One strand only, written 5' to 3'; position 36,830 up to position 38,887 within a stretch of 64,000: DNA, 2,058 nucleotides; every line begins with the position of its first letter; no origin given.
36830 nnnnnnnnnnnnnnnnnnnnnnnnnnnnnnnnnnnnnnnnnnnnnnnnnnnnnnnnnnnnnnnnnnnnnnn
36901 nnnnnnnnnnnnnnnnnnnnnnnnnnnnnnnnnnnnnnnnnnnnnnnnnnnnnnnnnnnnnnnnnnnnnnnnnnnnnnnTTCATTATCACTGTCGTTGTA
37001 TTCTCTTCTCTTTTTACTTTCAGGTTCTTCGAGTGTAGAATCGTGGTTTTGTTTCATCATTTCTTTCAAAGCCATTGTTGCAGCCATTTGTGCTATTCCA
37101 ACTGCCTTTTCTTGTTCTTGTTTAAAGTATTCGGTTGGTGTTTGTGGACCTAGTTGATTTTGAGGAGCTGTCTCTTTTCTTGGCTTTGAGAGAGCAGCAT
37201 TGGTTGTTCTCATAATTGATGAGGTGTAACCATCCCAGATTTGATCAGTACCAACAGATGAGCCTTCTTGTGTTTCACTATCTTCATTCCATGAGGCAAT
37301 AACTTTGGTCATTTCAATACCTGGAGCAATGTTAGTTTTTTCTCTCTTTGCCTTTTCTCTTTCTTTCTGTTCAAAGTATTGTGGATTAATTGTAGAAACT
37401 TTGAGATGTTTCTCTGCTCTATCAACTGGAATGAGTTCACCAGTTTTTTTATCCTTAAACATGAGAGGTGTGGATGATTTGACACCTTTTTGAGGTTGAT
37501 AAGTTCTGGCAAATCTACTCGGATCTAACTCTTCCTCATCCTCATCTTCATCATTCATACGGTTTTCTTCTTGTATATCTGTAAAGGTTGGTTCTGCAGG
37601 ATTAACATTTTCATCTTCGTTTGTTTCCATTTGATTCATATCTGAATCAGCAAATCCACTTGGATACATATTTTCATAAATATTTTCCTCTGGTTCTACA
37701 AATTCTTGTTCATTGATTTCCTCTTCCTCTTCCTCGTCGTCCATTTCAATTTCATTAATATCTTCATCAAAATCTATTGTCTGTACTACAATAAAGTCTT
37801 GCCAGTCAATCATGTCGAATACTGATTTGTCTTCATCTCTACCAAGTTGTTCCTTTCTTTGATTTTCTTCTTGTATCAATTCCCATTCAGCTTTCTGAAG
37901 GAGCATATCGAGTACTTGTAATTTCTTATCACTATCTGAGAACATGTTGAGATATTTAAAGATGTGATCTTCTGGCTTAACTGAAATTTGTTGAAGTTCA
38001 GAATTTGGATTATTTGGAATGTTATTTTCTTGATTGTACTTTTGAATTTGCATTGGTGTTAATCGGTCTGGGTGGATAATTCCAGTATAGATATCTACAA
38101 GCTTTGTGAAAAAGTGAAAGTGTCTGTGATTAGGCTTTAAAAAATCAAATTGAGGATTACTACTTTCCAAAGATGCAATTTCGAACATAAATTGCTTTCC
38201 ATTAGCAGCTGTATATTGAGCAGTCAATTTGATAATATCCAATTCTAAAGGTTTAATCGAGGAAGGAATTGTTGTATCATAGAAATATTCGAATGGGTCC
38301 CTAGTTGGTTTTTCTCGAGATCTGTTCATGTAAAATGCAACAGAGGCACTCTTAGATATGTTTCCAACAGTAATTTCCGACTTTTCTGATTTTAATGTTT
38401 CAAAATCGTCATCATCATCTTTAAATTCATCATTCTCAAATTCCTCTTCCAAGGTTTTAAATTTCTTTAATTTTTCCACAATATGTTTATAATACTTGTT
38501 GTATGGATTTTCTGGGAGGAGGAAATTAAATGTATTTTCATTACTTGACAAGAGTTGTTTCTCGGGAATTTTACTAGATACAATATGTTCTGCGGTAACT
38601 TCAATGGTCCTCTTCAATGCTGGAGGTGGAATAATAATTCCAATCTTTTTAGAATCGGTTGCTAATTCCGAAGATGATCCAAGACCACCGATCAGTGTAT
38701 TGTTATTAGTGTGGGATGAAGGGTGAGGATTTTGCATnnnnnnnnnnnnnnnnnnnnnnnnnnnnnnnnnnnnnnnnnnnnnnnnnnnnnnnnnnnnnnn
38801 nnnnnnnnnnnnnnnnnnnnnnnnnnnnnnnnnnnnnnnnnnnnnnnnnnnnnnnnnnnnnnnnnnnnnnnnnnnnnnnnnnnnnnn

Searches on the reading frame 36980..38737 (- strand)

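Call 17: search_protein_families(library=pfam, max_evalue=0.00001, proteins=[window:36980-38737:-])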
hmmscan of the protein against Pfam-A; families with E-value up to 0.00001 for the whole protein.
window:36980-38737:- (586 aa): 2 families
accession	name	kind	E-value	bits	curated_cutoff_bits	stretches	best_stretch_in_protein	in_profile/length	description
PF01805.25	Surp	-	1.5e-23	83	21.1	1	166-217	1-53/53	Surp module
PF12230.13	PRP21_like_P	-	8.8e-17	62.1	28.2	1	270-470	3-198/213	Pre-mRNA splicing factor PRP21 like protein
